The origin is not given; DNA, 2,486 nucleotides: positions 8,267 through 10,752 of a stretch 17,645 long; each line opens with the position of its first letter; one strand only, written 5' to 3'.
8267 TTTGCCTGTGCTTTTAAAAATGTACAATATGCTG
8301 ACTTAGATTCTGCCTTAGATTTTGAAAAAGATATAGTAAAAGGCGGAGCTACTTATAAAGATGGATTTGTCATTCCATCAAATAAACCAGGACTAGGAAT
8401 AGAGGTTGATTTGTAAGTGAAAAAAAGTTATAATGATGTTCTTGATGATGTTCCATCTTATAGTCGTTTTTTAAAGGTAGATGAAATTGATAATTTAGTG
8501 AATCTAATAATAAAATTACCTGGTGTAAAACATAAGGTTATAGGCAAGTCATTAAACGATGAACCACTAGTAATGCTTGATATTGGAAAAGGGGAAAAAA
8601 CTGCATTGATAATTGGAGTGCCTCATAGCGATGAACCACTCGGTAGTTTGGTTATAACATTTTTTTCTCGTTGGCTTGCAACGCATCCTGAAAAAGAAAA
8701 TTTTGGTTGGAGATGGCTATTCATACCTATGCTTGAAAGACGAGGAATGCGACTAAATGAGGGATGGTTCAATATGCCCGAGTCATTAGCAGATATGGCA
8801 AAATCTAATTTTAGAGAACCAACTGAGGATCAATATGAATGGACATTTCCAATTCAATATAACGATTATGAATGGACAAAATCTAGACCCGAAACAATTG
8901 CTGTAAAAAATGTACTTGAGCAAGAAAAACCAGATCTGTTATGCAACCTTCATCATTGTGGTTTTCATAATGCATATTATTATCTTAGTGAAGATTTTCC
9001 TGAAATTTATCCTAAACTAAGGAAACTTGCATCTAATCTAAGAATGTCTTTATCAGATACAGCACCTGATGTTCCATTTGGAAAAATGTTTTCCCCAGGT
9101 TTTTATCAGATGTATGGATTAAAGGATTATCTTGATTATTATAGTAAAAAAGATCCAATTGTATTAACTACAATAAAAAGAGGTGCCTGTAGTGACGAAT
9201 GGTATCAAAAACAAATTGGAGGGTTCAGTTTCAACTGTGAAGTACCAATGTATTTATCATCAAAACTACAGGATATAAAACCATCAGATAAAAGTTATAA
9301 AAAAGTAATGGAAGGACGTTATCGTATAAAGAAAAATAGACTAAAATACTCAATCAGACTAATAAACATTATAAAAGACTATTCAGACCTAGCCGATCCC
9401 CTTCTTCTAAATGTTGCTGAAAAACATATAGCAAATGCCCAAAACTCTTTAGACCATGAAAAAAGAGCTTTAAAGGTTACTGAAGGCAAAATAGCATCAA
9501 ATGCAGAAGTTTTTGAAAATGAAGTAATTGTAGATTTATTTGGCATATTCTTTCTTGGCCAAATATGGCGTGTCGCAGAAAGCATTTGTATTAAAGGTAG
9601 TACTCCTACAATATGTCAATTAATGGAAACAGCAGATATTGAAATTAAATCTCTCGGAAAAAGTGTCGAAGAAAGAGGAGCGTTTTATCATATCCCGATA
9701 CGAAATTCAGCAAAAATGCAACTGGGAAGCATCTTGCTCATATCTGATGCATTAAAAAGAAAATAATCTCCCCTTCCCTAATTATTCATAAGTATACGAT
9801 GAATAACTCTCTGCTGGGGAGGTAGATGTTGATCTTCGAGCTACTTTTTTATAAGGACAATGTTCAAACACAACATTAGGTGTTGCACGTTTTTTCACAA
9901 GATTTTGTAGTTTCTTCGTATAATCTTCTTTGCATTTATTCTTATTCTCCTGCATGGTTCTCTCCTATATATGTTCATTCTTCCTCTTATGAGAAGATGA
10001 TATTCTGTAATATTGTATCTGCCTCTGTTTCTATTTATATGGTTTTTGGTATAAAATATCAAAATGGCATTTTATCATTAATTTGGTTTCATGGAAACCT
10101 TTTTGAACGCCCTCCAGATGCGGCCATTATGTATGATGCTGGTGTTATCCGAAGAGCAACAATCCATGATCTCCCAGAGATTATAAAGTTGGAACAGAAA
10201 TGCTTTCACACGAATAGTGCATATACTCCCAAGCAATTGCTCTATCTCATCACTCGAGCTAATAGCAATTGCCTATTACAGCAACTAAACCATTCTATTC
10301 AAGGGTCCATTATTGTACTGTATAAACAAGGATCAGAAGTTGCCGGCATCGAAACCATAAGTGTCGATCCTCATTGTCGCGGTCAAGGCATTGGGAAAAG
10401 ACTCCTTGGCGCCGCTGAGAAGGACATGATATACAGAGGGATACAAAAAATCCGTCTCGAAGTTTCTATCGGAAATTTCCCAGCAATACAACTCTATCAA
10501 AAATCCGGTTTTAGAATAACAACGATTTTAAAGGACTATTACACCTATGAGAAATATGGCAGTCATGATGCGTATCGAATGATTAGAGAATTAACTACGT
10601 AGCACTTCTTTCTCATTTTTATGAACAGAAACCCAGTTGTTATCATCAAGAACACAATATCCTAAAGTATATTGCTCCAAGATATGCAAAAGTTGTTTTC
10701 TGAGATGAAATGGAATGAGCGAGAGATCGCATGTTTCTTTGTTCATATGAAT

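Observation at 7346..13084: Possible D-amino-acid / peptidoglycan-peptide salvage set: enolase-family racemase, M14/AstE-like hydrolase, DUF1611 and GNAT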

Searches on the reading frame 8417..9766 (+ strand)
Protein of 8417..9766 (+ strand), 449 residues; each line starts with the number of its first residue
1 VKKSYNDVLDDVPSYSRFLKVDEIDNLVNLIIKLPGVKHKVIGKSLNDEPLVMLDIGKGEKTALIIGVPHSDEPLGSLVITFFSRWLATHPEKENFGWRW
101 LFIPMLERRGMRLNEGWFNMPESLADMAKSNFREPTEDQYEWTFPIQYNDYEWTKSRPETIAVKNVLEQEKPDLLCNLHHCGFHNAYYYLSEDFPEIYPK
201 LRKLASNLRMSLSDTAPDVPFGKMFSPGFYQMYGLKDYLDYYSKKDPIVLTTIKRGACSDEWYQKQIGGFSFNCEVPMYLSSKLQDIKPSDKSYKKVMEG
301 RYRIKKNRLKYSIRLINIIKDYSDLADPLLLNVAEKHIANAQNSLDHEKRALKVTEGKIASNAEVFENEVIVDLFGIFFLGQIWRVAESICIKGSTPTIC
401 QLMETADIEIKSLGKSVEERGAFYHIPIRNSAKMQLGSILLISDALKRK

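Call 4: search_protein_families(library=pfam, proteins=[window:8417-9766:+], max_evalue=0.01)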
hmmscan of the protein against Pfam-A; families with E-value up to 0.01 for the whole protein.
window:8417-9766:+ (449 aa): 1 family
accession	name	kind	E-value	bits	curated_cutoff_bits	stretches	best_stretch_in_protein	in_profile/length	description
PF00246.29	Peptidase_M14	-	0.00012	22.3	21.6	1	37-234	16-223/286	Zinc carboxypeptidase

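Call 5: search_protein_families(library=ncbifam, proteins=[window:8417-9766:+], max_evalue=0.01)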
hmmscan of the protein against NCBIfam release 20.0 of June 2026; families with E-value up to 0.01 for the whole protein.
window:8417-9766:+ (449 aa): 0 families

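Call 13: search_solved_structures(query=window:8417-9766:+, max_evalue=1, show_alignments=2)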
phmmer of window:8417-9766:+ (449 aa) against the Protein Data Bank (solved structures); distinct sequences matched with E-value up to 1: 1.
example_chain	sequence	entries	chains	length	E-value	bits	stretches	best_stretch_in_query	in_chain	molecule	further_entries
3akc_A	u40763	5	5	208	0.99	11.1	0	6-65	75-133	Cytidylate kinase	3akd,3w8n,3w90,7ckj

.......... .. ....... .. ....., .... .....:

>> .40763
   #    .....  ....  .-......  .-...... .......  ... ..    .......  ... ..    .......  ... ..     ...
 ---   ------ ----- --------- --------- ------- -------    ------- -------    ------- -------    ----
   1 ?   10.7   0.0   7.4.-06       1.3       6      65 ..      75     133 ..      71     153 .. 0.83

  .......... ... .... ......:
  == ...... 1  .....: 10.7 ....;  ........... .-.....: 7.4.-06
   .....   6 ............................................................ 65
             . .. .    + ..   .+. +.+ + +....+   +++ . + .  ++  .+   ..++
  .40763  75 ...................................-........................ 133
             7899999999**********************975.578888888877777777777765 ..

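Call 16: find_homologous_proteins(query=window:8417-9766:+, max_evalue=0.00001)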
Query window:8417-9766:+ (449 aa): 403 proteins with E <= 0.00001 among 4694 candidates; the best 120 are listed.
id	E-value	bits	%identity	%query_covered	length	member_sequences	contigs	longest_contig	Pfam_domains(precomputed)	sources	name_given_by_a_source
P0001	1.5e-273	925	88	100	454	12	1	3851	-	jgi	-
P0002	1.2e-269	912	86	100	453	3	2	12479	-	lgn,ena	-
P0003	7.5e-269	910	85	100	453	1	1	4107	-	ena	-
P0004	3.4e-268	908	85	100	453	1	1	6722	-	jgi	-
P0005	1.5e-263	892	85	100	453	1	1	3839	-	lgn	-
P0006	1.4e-259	879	82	100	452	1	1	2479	-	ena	-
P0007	1.1e-256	870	81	100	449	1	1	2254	PF00246.30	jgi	jgi:hypothetical protein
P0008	6.3e-256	867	82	99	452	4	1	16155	-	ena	-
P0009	9.5e-255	863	81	100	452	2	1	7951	-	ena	-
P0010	9.6e-251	850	79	100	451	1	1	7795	PF00246.30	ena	-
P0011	6.4e-250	847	79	100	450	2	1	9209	-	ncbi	-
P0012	8.4e-250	847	79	100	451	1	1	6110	PF00246.30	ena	-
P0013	2.3e-248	842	78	100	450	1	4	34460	-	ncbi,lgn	-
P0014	1.2e-246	837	78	100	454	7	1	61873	-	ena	-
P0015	4.8e-245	831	78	100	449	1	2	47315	-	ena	-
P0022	2.1e-241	819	76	100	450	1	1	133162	-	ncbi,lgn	-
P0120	1.0e-204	698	66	99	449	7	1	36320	-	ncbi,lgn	-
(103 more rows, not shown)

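Call 17: find_encoding_contigs(protein=P0022, flank=10000, max_places=2)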
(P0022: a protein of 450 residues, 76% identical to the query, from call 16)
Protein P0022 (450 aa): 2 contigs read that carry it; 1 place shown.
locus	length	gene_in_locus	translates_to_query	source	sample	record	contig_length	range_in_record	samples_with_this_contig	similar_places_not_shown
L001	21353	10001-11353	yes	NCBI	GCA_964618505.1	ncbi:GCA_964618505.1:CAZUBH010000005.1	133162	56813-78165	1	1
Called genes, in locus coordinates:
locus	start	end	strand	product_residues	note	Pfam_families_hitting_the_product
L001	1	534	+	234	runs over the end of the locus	PF02568:ThiI (faint), PF06508:QueC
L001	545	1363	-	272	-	-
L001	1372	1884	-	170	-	PF17146:PIN_6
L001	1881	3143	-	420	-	PF00152:tRNA-synt_2 (weak), PF01409:tRNA-synt_2d (weak), PF13393:tRNA-synt_His, PF00587:tRNA-synt_2b, PF03129:HGTP_anticodon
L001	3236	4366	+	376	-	PF04055:Radical_SAM, PF14716:HHH_8 (weak)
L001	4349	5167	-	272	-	-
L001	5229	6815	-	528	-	PF00171:Aldedh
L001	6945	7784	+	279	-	-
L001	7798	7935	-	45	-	-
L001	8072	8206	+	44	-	-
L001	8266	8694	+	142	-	PF03692:CxxCxxCC (weak)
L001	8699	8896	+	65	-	-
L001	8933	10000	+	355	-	PF02746:MR_MLE_N, PF13378:MR_MLE_C, PF07476:MAAL_C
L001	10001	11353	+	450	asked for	-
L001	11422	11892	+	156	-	PF00583:Acetyltransf_1, PF13673:Acetyltransf_10, PF13508:Acetyltransf_7, PF08445:FR47 (weak)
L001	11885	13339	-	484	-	-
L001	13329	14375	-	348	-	PF17396:DUF1611_N, PF07755:DUF1611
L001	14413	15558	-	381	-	PF00291:PALP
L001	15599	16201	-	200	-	PF18955:DUF5698, PF10035:DUF2179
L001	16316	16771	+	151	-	PF13404:HTH_AsnC-type, PF13412:HTH_24, PF08279:HTH_11 (faint)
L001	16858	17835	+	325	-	PF01916:DS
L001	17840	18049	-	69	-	PF01599:Ribosomal_S27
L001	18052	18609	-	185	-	PF01282:Ribosomal_S24e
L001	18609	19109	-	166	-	PF04019:DUF359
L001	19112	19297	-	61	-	PF02132:RecR_ZnF (faint), PF06093:Spt4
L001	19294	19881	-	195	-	PF03876:SHS2_Rpb7-N, PF00575:S1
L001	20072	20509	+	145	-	PF01092:Ribosomal_S6e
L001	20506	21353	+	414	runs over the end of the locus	PF00009:GTP_EFTU, PF03193:RsgA_GTPase (faint), PF03144:GTP_EFTU_D2 (weak), PF09173:eIF2_C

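Call 18: find_encoding_contigs(protein=P0120, flank=10000, max_places=2)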
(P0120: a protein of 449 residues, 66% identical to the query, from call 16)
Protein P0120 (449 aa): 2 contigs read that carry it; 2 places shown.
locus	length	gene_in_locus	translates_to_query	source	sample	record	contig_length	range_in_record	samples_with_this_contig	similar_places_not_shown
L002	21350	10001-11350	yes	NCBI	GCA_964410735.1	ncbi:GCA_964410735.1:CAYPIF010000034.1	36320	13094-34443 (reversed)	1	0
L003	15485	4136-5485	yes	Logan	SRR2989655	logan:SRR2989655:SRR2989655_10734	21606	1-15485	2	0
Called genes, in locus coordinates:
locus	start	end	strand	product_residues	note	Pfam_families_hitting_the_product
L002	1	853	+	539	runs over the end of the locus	-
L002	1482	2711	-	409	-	PF04389:Peptidase_M28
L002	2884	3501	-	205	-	PF00891:Methyltransf_2 (weak), PF01209:Ubie_methyltran, PF13489:Methyltransf_23, PF05148:Methyltransf_8 (weak), PF13847:Methyltransf_31, PF08241:Methyltransf_11, PF08242:Methyltransf_12, PF13649:Methyltransf_25, +2 more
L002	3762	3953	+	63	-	PF00313:CSD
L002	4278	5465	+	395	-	PF00270:DEAD, PF04851:ResIII, PF00271:Helicase_C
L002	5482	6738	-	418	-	PF00246:Peptidase_M14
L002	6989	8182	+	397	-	PF07690:MFS_1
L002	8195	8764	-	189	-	PF00929:RNase_T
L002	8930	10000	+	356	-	PF02746:MR_MLE_N, PF13378:MR_MLE_C, PF07476:MAAL_C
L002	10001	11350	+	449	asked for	-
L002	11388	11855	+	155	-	PF13420:Acetyltransf_4 (weak), PF13527:Acetyltransf_9 (weak), PF13673:Acetyltransf_10, PF00583:Acetyltransf_1, PF13508:Acetyltransf_7, PF08445:FR47 (weak)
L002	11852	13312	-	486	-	-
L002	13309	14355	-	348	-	PF17396:DUF1611_N, PF07755:DUF1611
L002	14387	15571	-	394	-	PF00291:PALP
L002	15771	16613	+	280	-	PF01040:UbiA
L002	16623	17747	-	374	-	PF00685:Sulfotransfer_1 (weak), PF13469:Sulfotransfer_3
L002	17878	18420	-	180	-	-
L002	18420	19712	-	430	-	PF01935:DUF87, PF00004:AAA (faint)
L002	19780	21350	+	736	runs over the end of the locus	PF13401:AAA_22 (faint), PF00437:T2SSE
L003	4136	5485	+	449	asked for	-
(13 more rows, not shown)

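Call 44: predict_structure(alignment_id=A1)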
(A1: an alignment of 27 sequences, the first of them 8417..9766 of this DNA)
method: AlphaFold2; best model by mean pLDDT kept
length: 449 residues; sequences in the alignment: 27
mean_pLDDT: 70.2   pTM: 0.67
mean pLDDT of the five models: 70.2, 68.4, 65.4, 63.7, 61.6
residues with pLDDT >= 90: 88; 70-90: 179; 50-70: 83; < 50: 99
segments of 3 or more residues with pLDDT < 50: 70-72, 115-155, 180-189, 215-221, 248-281
pLDDT, mean of each block of 10 residues (from residue 1): 89 80 92 96 86 94 77 69 95 92 82 49 34 34 32 54 80 69 37 76 81 48 61 53 52 36 38 35 67 89 89 91 86 75 71 78 72 70 82 82 84 71 60 85 86
secondary structure, 60 per line:
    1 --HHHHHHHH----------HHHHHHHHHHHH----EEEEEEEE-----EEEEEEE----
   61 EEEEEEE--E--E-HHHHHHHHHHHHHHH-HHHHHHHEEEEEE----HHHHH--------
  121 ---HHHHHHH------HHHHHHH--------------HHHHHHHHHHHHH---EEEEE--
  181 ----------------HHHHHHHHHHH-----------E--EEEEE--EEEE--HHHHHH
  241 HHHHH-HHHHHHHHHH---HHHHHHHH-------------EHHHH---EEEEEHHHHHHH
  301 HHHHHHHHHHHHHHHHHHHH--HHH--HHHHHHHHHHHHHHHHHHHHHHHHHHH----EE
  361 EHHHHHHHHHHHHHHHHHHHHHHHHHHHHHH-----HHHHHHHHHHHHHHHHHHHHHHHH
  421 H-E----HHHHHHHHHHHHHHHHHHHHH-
elements in order: H3-10 H21-32 E37-44 E50-56 E61-67 H75-89 H91-97 E98-103 H108-112 H124-130 H137-143 H158-170 E174-178 H197-207 E222-226 E229-232 H235-245 H247-256 H260-267 H282-285 E289-293 H294-320 H328-354 E359-361 H362-391 H397-421 H428-448

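Call 51: fold_search(model_id=the predicted structure, library=pdb)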
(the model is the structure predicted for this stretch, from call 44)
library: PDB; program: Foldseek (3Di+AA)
matches with E <= 10: 696; with E <= 0.001: 74
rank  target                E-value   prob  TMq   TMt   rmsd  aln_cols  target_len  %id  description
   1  1nsa                  2.4e-06  1.00  0.30  0.33  11.4       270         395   13  THREE-DIMENSIONAL STRUCTURE OF PORCINE PROCARBOXYPEPTIDASE B: A STRUCTURAL BASIS OF ITS INACTIVITY (released 1997-12-24)
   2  1cpx                  2.8e-06  1.00  0.29  0.41   9.1       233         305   12  BETA FORM OF CARBOXYPEPTIDASE A (RESIDUES 3-307) FROM BOVINE PANCREAS IN AN ORTHORHOMBIC CRYSTAL FORM WITH TWO ZINC IONS (released 1998-08-05)
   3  2ctb                  5.6e-06  1.00  0.29  0.40   9.0       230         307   12  THE HIGH RESOLUTION CRYSTAL STRUCTURE OF THE COMPLEX BETWEEN CARBOXYPEPTIDASE A AND L-PHENYL LACTATE (released 1994-01-31)
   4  1zli_A                5.6e-06  1.00  0.28  0.40   9.4       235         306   12  Crystal structure of the tick carboxypeptidase inhibitor in complex with human carboxypeptidase B (released 2005-07-05)
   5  1zg7_A                7.6e-06  1.00  0.28  0.40   9.1       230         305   14  Crystal Structure of 2-(5-{[amino(imino)methyl]amino}-2-chlorophenyl)-3-sulfanylpropanoic acid Bound to Activated Porc (released 2005-07-12)
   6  4p10                  8.3e-06  1.00  0.28  0.30  10.7       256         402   14  pro-carboxypeptidase U In Complex With 5-(3-aminopropyl)-1-propyl-6,7-dihydro-4H-benzimidazole-5-carboxylic acid (released 2014-08-13)
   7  1ee3                  9.2e-06  1.00  0.29  0.41   8.8       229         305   12  Cadmium-substituted bovine pancreatic carboxypeptidase A (alfa-form) at pH 7.5 and 2 mM chloride in monoclinic crystal f (released 2002-06-26)
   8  2bo9_A                1.1e-05  1.00  0.32  0.44   9.1       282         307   12  Human carboxypeptidase A4 in complex with human latexin. (released 2005-04-15)
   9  4uia                  1.2e-05  1.00  0.27  0.38   9.2       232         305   14  Crystal structure of 3a in complex with tafCPB (released 2015-06-03)
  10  3i1u                  1.2e-05  1.00  0.29  0.41   9.0       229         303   12  Carboxypeptidase A Inhibited by a Thiirane Mechanism-Based inactivator (released 2009-11-17)
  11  1kwm_A                1.2e-05  1.00  0.29  0.32   9.9       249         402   14  Human procarboxypeptidase B: Three-dimensional structure and implications for thrombin-activatable fibrinolysis inhibi (released 2002-06-05)
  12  1z5r_A                1.3e-05  1.00  0.31  0.43  10.4       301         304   16  Crystal Structure of Activated Porcine Pancreatic Carboxypeptidase B (released 2005-07-12)
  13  3fx6_A                1.6e-05  1.00  0.29  0.41   9.2       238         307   13  X-RAY crystallographic studies on the complex of carboxypeptidase A with the inhibitor using alpha-nitro ketone as the (released 2009-08-25)
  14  1arl                  1.7e-05  1.00  0.27  0.37   9.1       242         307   13  CARBOXYPEPTIDASE A WITH ZN REMOVED (released 1996-08-01)
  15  1pyt_B                1.7e-05  1.00  0.29  0.40   7.4       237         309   12  TERNARY COMPLEX OF PROCARBOXYPEPTIDASE A, PROPROTEINASE E, AND CHYMOTRYPSINOGEN C (released 1997-01-27)
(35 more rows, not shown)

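Call 84: search_protein_families(library=padloc, proteins=[window:8417-9766:+], max_evalue=0.01)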
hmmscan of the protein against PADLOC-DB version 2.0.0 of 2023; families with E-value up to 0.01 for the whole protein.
window:8417-9766:+ (449 aa): 0 families

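Call 108: search_solved_structures(query=A6, max_evalue=10, show_alignments=3)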
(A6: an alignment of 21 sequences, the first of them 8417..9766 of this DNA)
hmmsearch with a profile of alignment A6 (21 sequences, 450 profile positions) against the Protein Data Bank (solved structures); distinct sequences matched with E-value up to 10: 1.
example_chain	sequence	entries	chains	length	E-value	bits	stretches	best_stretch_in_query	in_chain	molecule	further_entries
1uwy_A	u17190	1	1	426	0.021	16.8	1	28-187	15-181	CARBOXYPEPTIDASE M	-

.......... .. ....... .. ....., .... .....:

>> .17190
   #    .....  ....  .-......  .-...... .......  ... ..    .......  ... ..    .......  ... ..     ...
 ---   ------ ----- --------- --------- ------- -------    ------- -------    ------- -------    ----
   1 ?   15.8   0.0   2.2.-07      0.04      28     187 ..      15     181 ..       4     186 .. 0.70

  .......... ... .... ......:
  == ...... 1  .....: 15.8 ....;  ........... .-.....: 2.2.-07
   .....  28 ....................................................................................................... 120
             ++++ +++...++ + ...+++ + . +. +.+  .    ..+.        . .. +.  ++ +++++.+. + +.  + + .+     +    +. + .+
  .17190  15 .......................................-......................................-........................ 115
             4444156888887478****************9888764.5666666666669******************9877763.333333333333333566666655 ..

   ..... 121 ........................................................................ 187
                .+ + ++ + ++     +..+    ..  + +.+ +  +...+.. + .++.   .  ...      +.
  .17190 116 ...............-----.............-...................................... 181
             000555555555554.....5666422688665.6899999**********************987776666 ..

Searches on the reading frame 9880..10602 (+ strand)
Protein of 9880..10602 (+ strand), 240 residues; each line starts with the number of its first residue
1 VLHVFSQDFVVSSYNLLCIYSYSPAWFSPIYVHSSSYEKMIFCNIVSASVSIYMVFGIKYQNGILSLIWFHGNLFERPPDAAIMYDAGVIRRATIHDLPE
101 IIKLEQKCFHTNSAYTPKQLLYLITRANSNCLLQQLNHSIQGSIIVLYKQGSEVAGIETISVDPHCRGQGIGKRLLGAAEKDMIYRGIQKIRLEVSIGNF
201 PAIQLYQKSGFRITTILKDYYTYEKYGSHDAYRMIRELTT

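Call 4: search_protein_families(library=pfam, proteins=[window:9880-10602:+], max_evalue=0.01)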
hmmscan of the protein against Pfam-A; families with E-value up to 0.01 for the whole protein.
window:9880-10602:+ (240 aa): 8 families
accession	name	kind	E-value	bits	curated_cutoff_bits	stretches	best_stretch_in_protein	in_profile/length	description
PF00583.31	Acetyltransf_1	-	8e-16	58.8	20.7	1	101-211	4-116/116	Acetyltransferase (GNAT) family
PF13508.13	Acetyltransf_7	-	1.1e-11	45.3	27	1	139-212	13-83/84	Acetyltransferase (GNAT) domain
PF13673.13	Acetyltransf_10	-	1.9e-09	38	23.6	1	116-213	18-109/128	Acetyltransferase (GNAT) domain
PF08445.16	FR47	-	8.7e-06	26.1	22.1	1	154-214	21-80/86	FR47-like protein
PF13527.13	Acetyltransf_9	-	2.3e-05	24.8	25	1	90-212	2-125/127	Acetyltransferase (GNAT) domain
PF13880.12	Acetyltransf_13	-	0.00025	21.2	22.8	1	154-187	4-37/69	ESCO1/2 acetyl-transferase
PF14542.12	Acetyltransf_CG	-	0.002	18.6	30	1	147-187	16-57/80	GCN5-related N-acetyl-transferase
PF13420.13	Acetyltransf_4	-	0.0035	17.8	24.3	1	162-223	83-146/155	Acetyltransferase (GNAT) domain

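Call 5: search_protein_families(library=ncbifam, proteins=[window:9880-10602:+], max_evalue=0.01)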
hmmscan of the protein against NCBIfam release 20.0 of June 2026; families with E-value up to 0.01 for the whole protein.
window:9880-10602:+ (240 aa): 26 families (the best 25 are shown)
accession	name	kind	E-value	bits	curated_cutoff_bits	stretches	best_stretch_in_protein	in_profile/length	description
TIGR01575.1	rimI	equivalog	4.9e-21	75.3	86.4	1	97-234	1-132/132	ribosomal protein S18-alanine N-acetyltransferase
NF002959.0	PRK03624.1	equivalog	4.8e-14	52.3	124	1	89-214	8-132/147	GNAT family acetyltransferase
NF008212.0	PRK10975.1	equivalog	1.2e-11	44.9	219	1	130-216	139-225/232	dTDP-4-amino-4,6-dideoxy-D-galactose acyltransferase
NF007025.1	PRK09491.1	equivalog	5.6e-11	42.6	173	1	155-234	63-141/145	ribosomal protein S18-alanine N-acetyltransferase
NF000358.1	sat2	exception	3.2e-09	36.8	360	1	129-224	59-151/174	streptothricin N-acetyltransferase Sat2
NF000487.1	stat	exception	2.4e-07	30.5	420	1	142-221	92-171/189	streptothricin N-acetyltransferase STAT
NF040503.1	resist_ArsN1a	equivalog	1.8e-06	27.8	170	1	117-217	34-139/159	arsinothricin resistance N-acetyltransferase ArsN1 family A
TIGR03585.1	PseH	equivalog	2e-06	28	93.1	1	127-234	49-155/156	UDP-4-amino-4,6-dideoxy-N-acetyl-beta-L-altrosamine N-acetyltransferase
TIGR02382.1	wecD_rffC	equivalog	2.1e-06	27.4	195.1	1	130-214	99-183/191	dTDP-4-amino-4,6-dideoxy-D-galactose acyltransferase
TIGR03103.1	trio_acet_GNAT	equivalog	1.3e-05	24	569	1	148-214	149-215/547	N-acetylglutaminylglutamine synthetase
NF007527.0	PRK10140.1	equivalog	2.5e-05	24.2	236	1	131-236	53-160/162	N-acetyltransferase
NF000359.1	sat3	exception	3.8e-05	23.8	360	1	147-226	88-167/180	streptothricin N-acetyltransferase Sat3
TIGR03448.1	mycothiol_MshD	equivalog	0.00011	21.6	163.1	1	150-214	224-288/294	mycothiol synthase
NF053587.1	SpmdActasePaiA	equivalog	0.00015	21.6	250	1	112-216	42-152/172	spermidine/spermine N(1)-acetyltransferase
NF043067.1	AAC_6p_group_E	equivalog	0.00025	20.9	140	1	149-212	65-128/140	aminoglycoside 6'-N-acetyltransferase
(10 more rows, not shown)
